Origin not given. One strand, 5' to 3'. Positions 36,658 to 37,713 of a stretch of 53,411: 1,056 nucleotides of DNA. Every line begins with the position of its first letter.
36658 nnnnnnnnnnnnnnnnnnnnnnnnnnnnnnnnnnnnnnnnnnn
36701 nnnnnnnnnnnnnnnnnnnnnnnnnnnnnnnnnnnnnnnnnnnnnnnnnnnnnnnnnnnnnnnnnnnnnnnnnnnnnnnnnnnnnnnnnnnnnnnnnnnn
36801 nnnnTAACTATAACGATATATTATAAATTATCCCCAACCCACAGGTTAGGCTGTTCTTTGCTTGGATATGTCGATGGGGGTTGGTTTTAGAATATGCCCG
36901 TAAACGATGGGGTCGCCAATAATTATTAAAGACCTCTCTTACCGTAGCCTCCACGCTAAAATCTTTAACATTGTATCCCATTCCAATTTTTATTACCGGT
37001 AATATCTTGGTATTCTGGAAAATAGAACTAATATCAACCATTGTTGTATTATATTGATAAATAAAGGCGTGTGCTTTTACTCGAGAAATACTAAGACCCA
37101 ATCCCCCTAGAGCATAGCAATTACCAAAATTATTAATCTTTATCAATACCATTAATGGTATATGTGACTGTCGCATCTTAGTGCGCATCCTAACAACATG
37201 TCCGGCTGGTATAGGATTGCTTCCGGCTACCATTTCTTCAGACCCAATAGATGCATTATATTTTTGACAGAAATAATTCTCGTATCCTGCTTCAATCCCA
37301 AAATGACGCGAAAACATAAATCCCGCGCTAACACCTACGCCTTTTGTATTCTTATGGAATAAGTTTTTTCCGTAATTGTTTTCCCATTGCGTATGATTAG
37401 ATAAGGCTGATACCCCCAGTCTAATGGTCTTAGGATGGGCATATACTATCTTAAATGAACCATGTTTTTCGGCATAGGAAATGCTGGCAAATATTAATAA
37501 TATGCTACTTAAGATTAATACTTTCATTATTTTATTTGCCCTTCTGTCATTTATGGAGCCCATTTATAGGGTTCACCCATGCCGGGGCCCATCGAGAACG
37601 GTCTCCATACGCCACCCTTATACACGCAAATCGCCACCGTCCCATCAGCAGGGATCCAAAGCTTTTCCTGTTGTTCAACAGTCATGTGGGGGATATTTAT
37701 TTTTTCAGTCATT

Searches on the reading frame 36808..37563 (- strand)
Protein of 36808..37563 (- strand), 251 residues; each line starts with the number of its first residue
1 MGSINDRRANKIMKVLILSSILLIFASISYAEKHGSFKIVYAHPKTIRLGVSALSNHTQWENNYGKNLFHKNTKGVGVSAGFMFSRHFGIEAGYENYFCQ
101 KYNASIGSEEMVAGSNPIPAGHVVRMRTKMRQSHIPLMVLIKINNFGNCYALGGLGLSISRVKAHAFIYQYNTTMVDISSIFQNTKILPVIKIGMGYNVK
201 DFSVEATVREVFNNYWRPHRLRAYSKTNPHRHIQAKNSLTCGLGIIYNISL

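Call 41: search_protein_families(library=phrogs, proteins=[window:36808-37563:-], max_evalue=0.001)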
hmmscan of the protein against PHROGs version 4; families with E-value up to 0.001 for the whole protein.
window:36808-37563:- (251 aa): 0 families

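Call 43: search_protein_families(library=pfam, proteins=[window:36808-37563:-], max_evalue=0.05)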
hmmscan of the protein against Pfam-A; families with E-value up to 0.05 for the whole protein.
window:36808-37563:- (251 aa): 3 families
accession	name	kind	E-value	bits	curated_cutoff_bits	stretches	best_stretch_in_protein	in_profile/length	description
PF13505.12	OMP_b-brl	-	7.3e-05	23.4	28.7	1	34-167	16-121/175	Outer membrane protein beta-barrel domain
PF01389.23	OmpA_membrane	-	0.0033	17.7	21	1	50-200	13-137/180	OmpA-like transmembrane domain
PF13568.12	OMP_b-brl_2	-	0.0098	16.4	27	1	47-205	13-163/175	Outer membrane protein beta-barrel domain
